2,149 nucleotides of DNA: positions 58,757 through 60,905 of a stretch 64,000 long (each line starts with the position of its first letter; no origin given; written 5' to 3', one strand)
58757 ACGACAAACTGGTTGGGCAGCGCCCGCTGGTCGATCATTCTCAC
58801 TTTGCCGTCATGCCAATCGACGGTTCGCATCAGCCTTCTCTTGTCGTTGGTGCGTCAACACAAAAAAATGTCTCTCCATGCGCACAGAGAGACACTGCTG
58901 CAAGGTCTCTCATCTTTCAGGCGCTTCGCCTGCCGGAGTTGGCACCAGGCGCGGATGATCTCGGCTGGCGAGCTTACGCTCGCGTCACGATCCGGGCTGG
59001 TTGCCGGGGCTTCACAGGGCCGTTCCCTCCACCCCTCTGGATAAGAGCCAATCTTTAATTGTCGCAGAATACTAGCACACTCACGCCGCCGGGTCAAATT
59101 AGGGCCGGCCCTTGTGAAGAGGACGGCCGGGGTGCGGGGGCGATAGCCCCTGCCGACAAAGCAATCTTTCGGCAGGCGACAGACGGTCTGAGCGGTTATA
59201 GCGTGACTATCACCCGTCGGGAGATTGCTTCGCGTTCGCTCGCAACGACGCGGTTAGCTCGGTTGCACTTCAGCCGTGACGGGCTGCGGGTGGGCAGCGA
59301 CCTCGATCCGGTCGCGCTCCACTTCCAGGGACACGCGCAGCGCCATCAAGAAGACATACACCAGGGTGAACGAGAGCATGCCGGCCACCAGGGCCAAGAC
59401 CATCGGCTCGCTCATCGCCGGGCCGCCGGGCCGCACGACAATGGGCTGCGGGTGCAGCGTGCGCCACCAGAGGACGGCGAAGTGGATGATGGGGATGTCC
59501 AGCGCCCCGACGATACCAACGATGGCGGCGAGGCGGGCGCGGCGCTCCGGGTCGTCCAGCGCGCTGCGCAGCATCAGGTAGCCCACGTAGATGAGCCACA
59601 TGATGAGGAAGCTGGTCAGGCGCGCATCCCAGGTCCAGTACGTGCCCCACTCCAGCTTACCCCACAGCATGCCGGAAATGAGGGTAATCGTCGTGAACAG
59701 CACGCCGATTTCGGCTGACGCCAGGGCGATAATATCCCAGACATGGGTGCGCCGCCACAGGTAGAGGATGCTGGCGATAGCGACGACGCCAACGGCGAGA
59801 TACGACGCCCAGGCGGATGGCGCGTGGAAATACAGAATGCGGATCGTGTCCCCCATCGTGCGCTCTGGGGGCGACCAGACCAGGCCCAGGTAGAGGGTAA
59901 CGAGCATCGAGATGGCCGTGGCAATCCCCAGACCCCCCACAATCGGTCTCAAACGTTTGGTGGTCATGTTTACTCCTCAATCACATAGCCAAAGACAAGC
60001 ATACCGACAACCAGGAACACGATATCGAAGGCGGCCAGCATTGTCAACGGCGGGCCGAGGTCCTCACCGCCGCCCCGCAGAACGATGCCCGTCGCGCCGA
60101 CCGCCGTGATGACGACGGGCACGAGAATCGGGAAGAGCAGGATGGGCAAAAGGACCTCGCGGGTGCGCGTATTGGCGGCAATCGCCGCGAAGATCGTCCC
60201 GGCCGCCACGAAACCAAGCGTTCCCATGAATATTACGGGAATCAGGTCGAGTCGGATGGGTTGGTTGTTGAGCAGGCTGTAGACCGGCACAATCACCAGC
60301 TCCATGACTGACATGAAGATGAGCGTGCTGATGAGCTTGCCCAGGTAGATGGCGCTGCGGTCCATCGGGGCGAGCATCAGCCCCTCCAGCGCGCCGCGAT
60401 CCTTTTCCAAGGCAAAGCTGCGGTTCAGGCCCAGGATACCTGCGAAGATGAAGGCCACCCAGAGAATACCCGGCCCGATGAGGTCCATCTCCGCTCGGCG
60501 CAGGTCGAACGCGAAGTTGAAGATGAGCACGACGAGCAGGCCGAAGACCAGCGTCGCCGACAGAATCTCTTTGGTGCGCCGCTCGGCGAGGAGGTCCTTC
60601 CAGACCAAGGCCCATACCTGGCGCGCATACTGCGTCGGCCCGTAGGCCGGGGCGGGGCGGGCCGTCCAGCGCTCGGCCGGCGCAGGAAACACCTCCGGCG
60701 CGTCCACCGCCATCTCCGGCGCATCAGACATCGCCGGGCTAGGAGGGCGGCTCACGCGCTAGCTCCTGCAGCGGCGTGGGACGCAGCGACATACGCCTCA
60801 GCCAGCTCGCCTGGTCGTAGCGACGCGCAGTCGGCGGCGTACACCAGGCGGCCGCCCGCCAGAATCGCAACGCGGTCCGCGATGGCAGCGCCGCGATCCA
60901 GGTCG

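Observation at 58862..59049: SAM-I riboswitch governing a combined methionine-salvage/activated-methyl-cycle operon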

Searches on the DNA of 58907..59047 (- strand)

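Call 14: build_rna_model(alignment_id=A1, structure=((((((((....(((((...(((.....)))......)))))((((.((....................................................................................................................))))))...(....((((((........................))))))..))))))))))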
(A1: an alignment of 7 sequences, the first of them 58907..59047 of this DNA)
Model R1 built from alignment A1 (7 sequences, 226 columns); structure: as given.
model positions 152; base pairs 29; branch points 2; effective number of sequences 1.69; information 0.59 bits per position. Calibrated on 0.2 Mb of random sequence (short: E-values are rough).
structure used (alignment columns):
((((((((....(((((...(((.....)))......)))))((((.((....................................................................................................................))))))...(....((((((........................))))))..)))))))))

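Call 15: search_with_rna_model(model_id=R1, sources=[window, L001, L002, L003, L004, L005, L006, L007, L008, L009, L010, L011, L012, L013, L014, L015, L016, L017, L018, L019, L020, L021, L022, L023, L024, L025, L026, L027, L028, L029, L030, L031, L032, L033, L034, L035, L036, L037, L038, L039, L040, L041, L042, L043, L044, L045, L046, L047, L048, L049, L050, L051, L052, L053, L054, L055, L056, L057, L058, L059, L060, L061, L062, L063, L064, L065, L066, L067, L068, L069, L070, L071, L072, L073, L074, L075, L076, L077, L078, L079, L080], max_evalue=0.01, make_alignment=true)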
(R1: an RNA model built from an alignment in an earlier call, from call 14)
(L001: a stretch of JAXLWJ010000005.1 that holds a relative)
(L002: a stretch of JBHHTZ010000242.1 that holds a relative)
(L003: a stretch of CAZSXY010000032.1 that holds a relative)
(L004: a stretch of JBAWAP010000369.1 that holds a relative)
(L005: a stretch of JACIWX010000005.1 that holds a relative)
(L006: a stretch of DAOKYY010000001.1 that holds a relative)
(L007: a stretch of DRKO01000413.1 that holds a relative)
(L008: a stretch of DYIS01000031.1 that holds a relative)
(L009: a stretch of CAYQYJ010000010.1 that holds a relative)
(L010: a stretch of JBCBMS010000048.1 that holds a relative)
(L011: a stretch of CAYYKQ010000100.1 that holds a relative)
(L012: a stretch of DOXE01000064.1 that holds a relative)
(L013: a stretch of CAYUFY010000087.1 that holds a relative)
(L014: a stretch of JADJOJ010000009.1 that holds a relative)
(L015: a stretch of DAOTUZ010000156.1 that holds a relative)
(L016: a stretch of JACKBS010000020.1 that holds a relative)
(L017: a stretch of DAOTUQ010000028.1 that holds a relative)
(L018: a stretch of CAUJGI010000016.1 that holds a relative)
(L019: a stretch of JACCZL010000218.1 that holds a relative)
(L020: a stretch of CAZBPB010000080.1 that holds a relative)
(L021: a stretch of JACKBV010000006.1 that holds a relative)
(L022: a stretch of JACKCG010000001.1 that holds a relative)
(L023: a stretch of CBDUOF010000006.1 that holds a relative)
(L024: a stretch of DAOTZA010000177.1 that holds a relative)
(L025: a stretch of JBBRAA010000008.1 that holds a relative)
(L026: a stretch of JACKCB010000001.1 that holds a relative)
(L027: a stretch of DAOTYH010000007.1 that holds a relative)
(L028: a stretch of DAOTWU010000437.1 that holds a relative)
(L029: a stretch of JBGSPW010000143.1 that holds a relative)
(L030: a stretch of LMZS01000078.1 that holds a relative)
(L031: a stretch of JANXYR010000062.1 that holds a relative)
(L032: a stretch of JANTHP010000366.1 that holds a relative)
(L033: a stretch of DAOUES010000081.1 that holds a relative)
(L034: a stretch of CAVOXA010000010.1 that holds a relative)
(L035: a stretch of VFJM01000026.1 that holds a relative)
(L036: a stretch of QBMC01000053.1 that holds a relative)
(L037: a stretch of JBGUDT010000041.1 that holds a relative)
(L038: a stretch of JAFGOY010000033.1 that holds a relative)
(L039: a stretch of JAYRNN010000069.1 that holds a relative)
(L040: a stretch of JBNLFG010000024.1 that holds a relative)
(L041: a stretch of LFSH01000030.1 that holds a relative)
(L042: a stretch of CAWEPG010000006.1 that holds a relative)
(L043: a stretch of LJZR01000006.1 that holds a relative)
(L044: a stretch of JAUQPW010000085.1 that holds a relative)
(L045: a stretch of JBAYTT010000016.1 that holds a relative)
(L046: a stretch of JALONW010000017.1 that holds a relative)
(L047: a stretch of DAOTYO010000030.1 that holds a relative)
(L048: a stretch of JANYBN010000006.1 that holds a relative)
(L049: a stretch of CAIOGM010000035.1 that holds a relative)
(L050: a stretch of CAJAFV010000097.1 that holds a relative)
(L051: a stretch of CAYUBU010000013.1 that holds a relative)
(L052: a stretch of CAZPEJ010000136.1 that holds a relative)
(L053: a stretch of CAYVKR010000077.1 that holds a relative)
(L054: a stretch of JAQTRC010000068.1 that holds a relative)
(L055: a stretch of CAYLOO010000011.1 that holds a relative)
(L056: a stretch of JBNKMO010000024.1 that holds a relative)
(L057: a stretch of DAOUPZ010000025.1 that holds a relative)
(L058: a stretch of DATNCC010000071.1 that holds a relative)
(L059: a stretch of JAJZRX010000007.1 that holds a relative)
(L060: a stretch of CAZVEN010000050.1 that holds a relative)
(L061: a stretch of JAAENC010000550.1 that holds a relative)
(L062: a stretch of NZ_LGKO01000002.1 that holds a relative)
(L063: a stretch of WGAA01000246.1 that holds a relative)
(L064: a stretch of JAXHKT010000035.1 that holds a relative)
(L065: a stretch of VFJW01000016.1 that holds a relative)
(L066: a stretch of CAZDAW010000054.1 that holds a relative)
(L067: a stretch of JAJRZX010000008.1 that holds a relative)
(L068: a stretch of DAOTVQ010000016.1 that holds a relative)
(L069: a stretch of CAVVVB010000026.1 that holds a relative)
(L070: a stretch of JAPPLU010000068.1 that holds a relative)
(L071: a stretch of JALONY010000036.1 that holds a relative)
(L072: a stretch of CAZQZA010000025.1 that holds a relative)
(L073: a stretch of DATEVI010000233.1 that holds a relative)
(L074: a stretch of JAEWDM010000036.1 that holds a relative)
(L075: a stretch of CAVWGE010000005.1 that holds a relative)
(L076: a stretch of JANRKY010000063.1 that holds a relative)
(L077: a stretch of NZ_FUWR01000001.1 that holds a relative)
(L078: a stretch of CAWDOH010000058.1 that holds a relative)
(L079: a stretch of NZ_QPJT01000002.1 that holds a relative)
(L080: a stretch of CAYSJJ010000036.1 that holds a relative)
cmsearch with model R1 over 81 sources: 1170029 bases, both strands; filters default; matches with E-value up to 0.01: 11.
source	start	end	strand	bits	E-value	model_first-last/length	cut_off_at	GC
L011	78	246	+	144.6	5e-35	1-152/152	no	0.51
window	58907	59047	-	140.8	5e-34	1-152/152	no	0.65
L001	7789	7927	+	140.4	6.2e-34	1-152/152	no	0.62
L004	1704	1912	+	136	9.3e-33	1-152/152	no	0.5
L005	7738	7939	+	130.9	2e-31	1-152/152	no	0.52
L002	938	1055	+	118.6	3.2e-28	1-152/152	no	0.58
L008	2604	2792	+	112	1.7e-26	1-152/152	no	0.65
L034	7796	7939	+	102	7.3e-24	1-152/152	no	0.62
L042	618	721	-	89.1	1.7e-20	1-152/152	no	0.51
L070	7785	7914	+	78.7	9.2e-18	1-152/152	no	0.62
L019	5981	6113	+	76.9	2.6e-17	1-152/152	no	0.69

Alignment A2: 11 matches aligned to the model, 299 columns, each read 5' to 3' on its own strand. Consensus structure (alignment columns), stored with it:
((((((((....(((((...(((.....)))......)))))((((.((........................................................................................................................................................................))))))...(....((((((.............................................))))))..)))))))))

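Call 47: search_with_rna_model(model_id=R1, sources=[L081, L082, L083, L084, L085, L086, L087, L088], max_evalue=0.01)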
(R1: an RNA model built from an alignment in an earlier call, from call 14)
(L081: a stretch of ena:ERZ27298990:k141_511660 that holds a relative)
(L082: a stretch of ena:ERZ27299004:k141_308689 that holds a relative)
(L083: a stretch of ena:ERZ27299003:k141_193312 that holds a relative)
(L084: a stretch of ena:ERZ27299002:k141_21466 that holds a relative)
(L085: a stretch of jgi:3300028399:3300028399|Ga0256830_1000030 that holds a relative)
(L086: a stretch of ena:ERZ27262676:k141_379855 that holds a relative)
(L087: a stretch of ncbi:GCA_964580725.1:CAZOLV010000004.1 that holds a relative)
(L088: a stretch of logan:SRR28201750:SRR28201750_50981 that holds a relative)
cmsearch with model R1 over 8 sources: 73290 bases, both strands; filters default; matches with E-value up to 0.01: 4.
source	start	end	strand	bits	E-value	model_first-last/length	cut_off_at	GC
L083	2950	3098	+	129.2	3.5e-32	1-152/152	no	0.61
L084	2950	3098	+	129.2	3.5e-32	1-152/152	no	0.61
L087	3678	3791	+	85.8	7.7e-21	1-152/152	no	0.6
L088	1587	1700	+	85.8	7.7e-21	1-152/152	no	0.6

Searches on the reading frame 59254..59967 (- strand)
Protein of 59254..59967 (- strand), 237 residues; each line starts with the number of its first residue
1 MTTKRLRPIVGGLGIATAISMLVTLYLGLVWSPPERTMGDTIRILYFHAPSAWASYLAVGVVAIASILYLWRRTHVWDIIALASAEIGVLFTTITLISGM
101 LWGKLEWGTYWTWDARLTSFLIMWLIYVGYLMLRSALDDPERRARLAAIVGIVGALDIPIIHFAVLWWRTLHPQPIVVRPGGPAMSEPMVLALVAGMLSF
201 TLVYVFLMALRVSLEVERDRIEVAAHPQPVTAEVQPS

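Call 6: search_protein_families(library=ncbifam, proteins=[window:59254-59967:-])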
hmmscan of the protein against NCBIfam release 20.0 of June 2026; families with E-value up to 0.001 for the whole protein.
window:59254-59967:- (237 aa): 2 families
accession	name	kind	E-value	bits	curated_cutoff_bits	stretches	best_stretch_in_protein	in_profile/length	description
TIGR01191.1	ccmC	subfamily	2.7e-53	180.6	186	1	35-215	3-183/184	heme ABC transporter permease CcmC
TIGR03144.1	cytochr_II_ccsB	equivalog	2.6e-13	50.3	187.6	1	70-153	149-232/252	c-type cytochrome biogenesis protein CcsB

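Call 7: search_protein_families(library=pfam, proteins=[window:59254-59967:-])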
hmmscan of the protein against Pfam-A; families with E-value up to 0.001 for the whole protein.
window:59254-59967:- (237 aa): 1 family
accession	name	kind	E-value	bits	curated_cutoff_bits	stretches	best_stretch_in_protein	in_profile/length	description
PF01578.25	Cytochrom_C_asm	-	2.2e-34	119.4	29.9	1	19-172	40-212/212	Cytochrome C assembly protein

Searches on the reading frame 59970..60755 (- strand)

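Call 6: search_protein_families(library=ncbifam, proteins=[window:59970-60755:-])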
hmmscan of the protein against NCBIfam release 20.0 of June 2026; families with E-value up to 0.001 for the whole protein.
window:59970-60755:- (261 aa): 1 family
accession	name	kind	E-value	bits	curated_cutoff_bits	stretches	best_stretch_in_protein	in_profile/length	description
TIGR01190.1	ccmB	equivalog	1.6e-17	63.9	156.2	1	56-251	8-202/211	heme exporter protein CcmB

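Call 7: search_protein_families(library=pfam, proteins=[window:59970-60755:-])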
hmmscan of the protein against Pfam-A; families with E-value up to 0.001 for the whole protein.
window:59970-60755:- (261 aa): 5 families
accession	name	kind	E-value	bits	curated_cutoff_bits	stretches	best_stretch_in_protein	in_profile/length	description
PF03379.19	CcmB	-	6.4e-35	121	24.9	1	48-254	2-208/215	CcmB protein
PF01061.29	ABC2_membrane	-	2.7e-13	50.4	26.9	1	45-211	1-174/211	ABC-2 type transporter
PF12679.13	ABC2_membrane_2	-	5.3e-06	26.3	27.2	1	101-217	78-201/283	ABC-2 family transporter protein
PF12698.13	ABC2_membrane_3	-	7.5e-05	22.4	31.6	1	95-217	166-286/347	ABC-2 family transporter protein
PF12730.13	ABC2_membrane_4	-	0.00079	19.9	27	1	65-208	19-172/179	ABC-2 family transporter protein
